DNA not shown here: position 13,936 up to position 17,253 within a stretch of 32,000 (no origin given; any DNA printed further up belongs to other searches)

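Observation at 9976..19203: Cell-envelope module built around an atypical MacB/FtsX-type ABC machine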

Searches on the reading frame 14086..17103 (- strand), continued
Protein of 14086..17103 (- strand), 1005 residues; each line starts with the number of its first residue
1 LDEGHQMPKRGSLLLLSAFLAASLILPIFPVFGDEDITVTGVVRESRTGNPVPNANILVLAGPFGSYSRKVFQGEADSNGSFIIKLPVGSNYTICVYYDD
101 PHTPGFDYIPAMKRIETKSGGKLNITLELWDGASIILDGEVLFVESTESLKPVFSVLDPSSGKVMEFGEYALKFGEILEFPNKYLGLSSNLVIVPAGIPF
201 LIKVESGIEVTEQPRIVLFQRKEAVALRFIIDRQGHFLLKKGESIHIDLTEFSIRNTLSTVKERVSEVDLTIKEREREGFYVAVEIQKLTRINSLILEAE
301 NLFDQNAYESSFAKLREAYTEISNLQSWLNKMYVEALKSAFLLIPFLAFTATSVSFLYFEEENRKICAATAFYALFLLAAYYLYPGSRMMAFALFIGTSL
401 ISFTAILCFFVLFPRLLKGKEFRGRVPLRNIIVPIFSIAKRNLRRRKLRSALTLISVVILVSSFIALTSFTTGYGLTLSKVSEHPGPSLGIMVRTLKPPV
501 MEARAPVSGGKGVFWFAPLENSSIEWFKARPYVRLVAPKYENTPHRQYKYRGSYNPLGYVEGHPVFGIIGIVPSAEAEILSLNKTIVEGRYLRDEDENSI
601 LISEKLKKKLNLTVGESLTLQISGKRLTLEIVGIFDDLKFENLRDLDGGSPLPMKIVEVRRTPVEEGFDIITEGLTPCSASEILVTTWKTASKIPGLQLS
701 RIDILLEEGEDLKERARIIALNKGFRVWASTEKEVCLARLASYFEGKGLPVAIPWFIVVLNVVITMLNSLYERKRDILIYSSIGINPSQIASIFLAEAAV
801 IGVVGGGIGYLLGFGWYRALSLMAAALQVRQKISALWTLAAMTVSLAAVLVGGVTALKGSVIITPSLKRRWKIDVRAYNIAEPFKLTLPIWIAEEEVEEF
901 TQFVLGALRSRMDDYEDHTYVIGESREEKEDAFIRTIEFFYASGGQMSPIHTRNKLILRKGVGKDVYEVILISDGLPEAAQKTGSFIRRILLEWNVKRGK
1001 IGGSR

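Call 43: fold_search(model_id=the predicted structure, library=pdb)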
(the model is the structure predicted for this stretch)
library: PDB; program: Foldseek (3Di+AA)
matches with E <= 10: 1036; with E <= 0.001: 58
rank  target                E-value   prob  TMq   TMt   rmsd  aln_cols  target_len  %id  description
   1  5lj7_B                1.1e-09  1.00  0.14  0.23  20.4       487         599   14  Structure of Aggregatibacter actinomycetemcomitans MacB bound to ATP (P21) (released 2017-11-15)
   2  5gko_A                1.1e-09  1.00  0.14  0.21  23.4       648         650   12  Crystal structure of tripartite-type ABC transporter, MacB from Acinetobacter baumannii (released 2017-11-15)
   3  5lil_A                1.6e-09  1.00  0.15  0.23  22.1       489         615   13  Structure of Aggregatibacter actinomycetemcomitans MacB bound to ATPyS (P21) (released 2017-11-15)
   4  9rld_E                3.2e-09  1.00  0.13  0.30  20.4       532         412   12  LolCDE complex with Lpp lipoprotein (released 2026-01-21)
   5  9rlc_E                3.6e-09  1.00  0.13  0.27  20.5       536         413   12  LolCDE complex with Lpp lipoprotein (released 2026-01-21)
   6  5lil_B                4.3e-09  1.00  0.14  0.23  20.8       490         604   13  Structure of Aggregatibacter actinomycetemcomitans MacB bound to ATPyS (P21) (released 2017-11-15)
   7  5nik_J                5.4e-09  1.00  0.15  0.22  20.2       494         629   14  Structure of the MacAB-TolC ABC-type tripartite multidrug efflux pump (released 2017-05-24)
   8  9xro_E                6.8e-09  1.00  0.12  0.29  20.3       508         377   12  LolCDE in complex with SMT-738_3 (released 2026-03-18)
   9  5xu1_M                1.2e-08  1.00  0.14  0.33  19.3       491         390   15  Structure of a non-canonical ABC transporter from Streptococcus pneumoniae R6 (released 2018-01-24)
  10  5lj6                  1.2e-08  1.00  0.14  0.23  21.3       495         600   13  Structure of Aggregatibacter actinomycetemcomitans MacB bound to ATPyS (P6522) (released 2017-11-15)
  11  7arh_E                1.5e-08  1.00  0.14  0.30  20.1       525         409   12  LolCDE in complex with lipoprotein (released 2021-04-07)
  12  7arh_C                4.2e-08  1.00  0.12  0.28  18.8       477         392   13  LolCDE in complex with lipoprotein (released 2021-04-07)
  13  9rld_C                4.8e-08  1.00  0.11  0.24  21.9       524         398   12  LolCDE complex with Lpp lipoprotein (released 2026-01-21)
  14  5lj7_A                5.5e-08  1.00  0.15  0.23  19.7       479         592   12  Structure of Aggregatibacter actinomycetemcomitans MacB bound to ATP (P21) (released 2017-11-15)
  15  9rli_E                5.5e-08  1.00  0.14  0.32  20.5       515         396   12  LolCDEdelta(235-252) complex with Pal lipoprotein (released 2026-01-21)
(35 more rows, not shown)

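Call 57: find_encoding_contigs(protein=P0055, flank=8000, max_places=1)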
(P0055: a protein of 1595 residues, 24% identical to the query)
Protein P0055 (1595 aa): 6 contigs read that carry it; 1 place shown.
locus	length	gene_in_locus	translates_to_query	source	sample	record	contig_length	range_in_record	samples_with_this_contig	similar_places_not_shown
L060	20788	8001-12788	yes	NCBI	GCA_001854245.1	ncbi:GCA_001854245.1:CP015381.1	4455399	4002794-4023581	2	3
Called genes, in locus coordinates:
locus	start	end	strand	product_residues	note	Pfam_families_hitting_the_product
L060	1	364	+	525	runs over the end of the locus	PF00534:Glycos_transf_1 (weak), PF13692:Glyco_trans_1_4 (weak)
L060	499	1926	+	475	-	PF02934:GatB_N, PF02637:GatB_Yqey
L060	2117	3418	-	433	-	PF13372:Alginate_exp (faint)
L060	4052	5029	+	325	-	PF01207:Dus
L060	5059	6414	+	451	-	PF05496:RuvB_N, PF00004:AAA, PF16193:AAA_assoc_2, PF12002:MgsA_C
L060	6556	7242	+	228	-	PF02687:FtsX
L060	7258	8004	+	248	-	PF02463:SMC_N (faint), PF00005:ABC_tran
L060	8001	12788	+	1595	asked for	PF04389:Peptidase_M28 (weak), PF12704:MacB_PCD (faint), PF02687:FtsX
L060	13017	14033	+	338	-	PF13623:SurA_N_2, PF13624:SurA_N_3, PF09312:SurA_N (weak), PF13145:Rotamase_2, PF13616:Rotamase_3, PF00639:Rotamase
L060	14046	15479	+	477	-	PF01554:MatE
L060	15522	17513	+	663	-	PF20581:DUF6785, PF20580:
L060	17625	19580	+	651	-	-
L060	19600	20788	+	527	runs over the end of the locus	-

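Call 59: find_encoding_contigs(protein=P0057, flank=6000, max_places=1)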
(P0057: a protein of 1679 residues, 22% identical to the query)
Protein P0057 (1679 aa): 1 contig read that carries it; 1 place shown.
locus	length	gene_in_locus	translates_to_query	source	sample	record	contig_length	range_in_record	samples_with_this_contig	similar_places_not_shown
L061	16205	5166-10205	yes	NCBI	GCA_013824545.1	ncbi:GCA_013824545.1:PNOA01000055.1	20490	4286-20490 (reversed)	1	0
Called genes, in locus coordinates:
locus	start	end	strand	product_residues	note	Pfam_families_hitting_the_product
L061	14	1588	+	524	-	PF20581:DUF6785, PF20580:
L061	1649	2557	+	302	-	-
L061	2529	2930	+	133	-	PF05402:PqqD (weak)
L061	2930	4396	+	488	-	PF02687:FtsX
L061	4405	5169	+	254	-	PF00005:ABC_tran, PF02463:SMC_N (faint), PF13304:AAA_21 (faint)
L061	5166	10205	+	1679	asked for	PF04389:Peptidase_M28 (weak), PF02687:FtsX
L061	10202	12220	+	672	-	PF03169:OPT (weak)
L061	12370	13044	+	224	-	PF02463:SMC_N (faint), PF00005:ABC_tran, PF13304:AAA_21 (faint)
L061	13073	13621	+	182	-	-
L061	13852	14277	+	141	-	PF10825:DUF2752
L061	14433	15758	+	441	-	PF01546:Peptidase_M20 (weak), PF07687:M20_dimer (faint)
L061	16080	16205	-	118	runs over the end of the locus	-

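Call 77: find_encoding_contigs(protein=P0056, flank=6000, max_places=1)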
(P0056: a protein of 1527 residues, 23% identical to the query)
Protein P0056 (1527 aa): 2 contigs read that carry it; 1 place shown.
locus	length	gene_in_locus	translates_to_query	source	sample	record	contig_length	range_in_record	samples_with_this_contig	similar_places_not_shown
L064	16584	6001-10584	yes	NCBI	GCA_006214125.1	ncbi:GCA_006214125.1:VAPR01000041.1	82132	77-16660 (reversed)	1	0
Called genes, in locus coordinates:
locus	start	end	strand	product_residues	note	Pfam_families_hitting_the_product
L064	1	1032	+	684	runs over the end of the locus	PF04932:Wzy_C, PF00515:TPR_1 (faint), PF07719:TPR_2 (faint), PF13181:TPR_8 (faint), PF13424:TPR_12 (faint), PF13432:TPR_16, PF14559:TPR_19 (weak)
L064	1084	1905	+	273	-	PF02558:ApbA (weak), PF03446:NAD_binding_2, PF03807:F420_oxidored, PF07991:KARI_N (weak), PF02153:PDH_N (weak), PF14748:P5CR_dimer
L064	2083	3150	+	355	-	PF03462:PCRF, PF00472:RF-1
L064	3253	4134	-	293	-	PF08501:Shikimate_dh_N, PF01488:Shikimate_DH (weak)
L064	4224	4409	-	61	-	PF02416:TatA_B_E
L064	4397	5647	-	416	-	PF01590:GAF (faint), PF13185:GAF_2 (faint), PF00990:GGDEF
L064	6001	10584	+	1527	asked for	PF04389:Peptidase_M28, PF02687:FtsX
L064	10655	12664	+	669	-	-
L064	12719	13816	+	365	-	PF14486:DUF4432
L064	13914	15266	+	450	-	PF00291:PALP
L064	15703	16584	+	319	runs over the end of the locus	?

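Call 78: find_encoding_contigs(protein=P0058, flank=6000, max_places=1)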
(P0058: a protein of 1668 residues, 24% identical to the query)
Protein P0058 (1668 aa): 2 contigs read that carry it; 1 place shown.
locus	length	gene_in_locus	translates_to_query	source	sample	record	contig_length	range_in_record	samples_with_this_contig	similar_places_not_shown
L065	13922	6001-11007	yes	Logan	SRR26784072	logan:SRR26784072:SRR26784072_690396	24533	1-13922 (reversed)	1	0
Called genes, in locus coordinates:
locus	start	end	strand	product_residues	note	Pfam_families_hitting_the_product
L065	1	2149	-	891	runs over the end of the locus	PF04389:Peptidase_M28, PF02522:Antibiotic_NAT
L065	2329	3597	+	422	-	-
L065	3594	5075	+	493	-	PF02687:FtsX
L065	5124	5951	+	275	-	PF02463:SMC_N (faint), PF00005:ABC_tran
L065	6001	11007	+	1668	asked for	PF02687:FtsX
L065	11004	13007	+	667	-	PF03169:OPT (faint)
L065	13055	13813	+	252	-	PF02463:SMC_N (weak), PF00005:ABC_tran, PF13304:AAA_21 (faint)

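Call 79: search_protein_families(library=padloc, proteins=[window:14086-17103:-], max_evalue=0.001)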
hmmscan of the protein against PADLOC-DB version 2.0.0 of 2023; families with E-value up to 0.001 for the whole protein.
window:14086-17103:- (1005 aa): 2 families
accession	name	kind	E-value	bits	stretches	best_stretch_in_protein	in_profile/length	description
PDLC01991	CARF_m8--CARF_LolE_TM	-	3.2e-159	529.6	1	264-998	3-683/810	-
PDLC01990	CARF_m8--CARF_Beta-galactosidase_LolE_TM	-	7e-79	263.6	1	108-998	840-1664/1791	-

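Call 93: find_encoding_contigs(protein=P0044, flank=10000, max_places=2)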
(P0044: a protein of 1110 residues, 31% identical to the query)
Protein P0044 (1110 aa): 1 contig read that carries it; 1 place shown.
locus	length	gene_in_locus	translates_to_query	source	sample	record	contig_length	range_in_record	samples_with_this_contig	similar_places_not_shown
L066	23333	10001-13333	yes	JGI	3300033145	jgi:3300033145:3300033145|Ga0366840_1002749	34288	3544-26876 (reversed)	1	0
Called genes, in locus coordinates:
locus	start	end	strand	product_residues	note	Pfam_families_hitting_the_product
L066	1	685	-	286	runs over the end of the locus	PF00528:BPD_transp_1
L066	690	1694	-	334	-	PF00528:BPD_transp_1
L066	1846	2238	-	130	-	PF01208:URO-D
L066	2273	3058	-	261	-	-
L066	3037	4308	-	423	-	PF01306:LacY_symp (faint), PF03825:Nuc_H_symport, PF07690:MFS_1, PF12832:MFS_1_like, PF07690:MFS_1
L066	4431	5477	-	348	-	PF01208:URO-D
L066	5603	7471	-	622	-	PF00496:SBP_bac_5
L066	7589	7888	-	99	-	-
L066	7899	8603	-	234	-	PF02607:B12-binding_2, PF02310:B12-binding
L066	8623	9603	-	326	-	PF02007:MtrH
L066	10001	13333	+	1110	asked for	PF13620:CarboxypepD_reg, PF02687:FtsX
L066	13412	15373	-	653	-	PF03169:OPT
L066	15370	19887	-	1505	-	PF04389:Peptidase_M28, PF12704:MacB_PCD (weak), PF02687:FtsX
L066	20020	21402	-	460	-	PF01266:DAO (faint), PF07992:Pyr_redox_2 (faint), PF12831:FAD_oxidored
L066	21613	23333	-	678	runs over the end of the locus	PF20581:DUF6785, PF20580:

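Call 100: search_protein_families(library=pfam, proteins=[P0045, P0044, P0055, L060:6556-7242:+], max_evalue=0.001)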
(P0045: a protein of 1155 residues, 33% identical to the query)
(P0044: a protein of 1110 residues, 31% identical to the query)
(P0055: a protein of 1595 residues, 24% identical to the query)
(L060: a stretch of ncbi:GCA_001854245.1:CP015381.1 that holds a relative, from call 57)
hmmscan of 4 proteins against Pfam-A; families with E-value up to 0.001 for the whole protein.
P0045 (1155 aa): 3 families
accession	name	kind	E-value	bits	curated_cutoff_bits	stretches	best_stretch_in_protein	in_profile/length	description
PF02687.27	FtsX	-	3.3e-10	40.5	25.5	1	888-996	6-116/120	FtsX-like permease C-terminal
PF13810.12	DUF4185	-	5.8e-06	26.2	39.5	1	174-395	107-302/309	Domain of unknown function (DUF4185)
PF12704.14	MacB_PCD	-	9.9e-06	26.4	27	1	621-796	2-170/207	MacB-like periplasmic core domain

P0044 (1110 aa): 4 families
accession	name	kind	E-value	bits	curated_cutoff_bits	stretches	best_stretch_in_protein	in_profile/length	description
PF02687.27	FtsX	-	1.2e-11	45.1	25.5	1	729-835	7-116/120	FtsX-like permease C-terminal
PF13620.12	CarboxypepD_reg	-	1.1e-09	39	32.3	1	38-98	1-60/82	Carboxypeptidase regulatory-like domain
PF12704.14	MacB_PCD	-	0.00043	21.1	27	1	499-647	48-173/207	MacB-like periplasmic core domain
PF02369.22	Big_1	-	0.0008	19.9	34.9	0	37-94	19-80/93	Bacterial Ig-like domain (group 1)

P0055 (1595 aa): 3 families
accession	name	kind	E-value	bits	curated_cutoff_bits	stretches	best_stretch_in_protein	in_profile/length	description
PF02687.27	FtsX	-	2.2e-11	44.3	25.5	1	1314-1422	6-116/120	FtsX-like permease C-terminal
PF04389.22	Peptidase_M28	-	2.4e-06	27.8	21.3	1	234-314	1-77/193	Peptidase family M28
PF12704.14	MacB_PCD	-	1.6e-05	25.7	27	1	1077-1211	61-180/207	MacB-like periplasmic core domain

L060:6556-7242:+ (228 aa): 1 family
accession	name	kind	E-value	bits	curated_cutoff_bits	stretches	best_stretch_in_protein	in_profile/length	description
PF02687.27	FtsX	-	4.8e-15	56.1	25.5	1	102-216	4-116/120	FtsX-like permease C-terminal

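Call 107: list_cluster_members(proteins=[P0001, P0068, P0059])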
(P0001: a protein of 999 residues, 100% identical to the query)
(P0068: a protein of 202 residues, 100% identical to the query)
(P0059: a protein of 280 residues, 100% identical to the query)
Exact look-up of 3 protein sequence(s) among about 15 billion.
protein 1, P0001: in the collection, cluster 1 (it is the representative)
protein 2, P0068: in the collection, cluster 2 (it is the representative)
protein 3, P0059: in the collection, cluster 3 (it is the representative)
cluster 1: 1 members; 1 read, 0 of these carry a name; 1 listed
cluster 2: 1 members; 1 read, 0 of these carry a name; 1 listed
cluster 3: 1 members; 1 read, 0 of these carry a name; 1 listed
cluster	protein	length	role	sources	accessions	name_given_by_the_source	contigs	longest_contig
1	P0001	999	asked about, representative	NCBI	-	-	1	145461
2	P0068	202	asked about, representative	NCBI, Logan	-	-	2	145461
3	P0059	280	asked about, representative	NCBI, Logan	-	-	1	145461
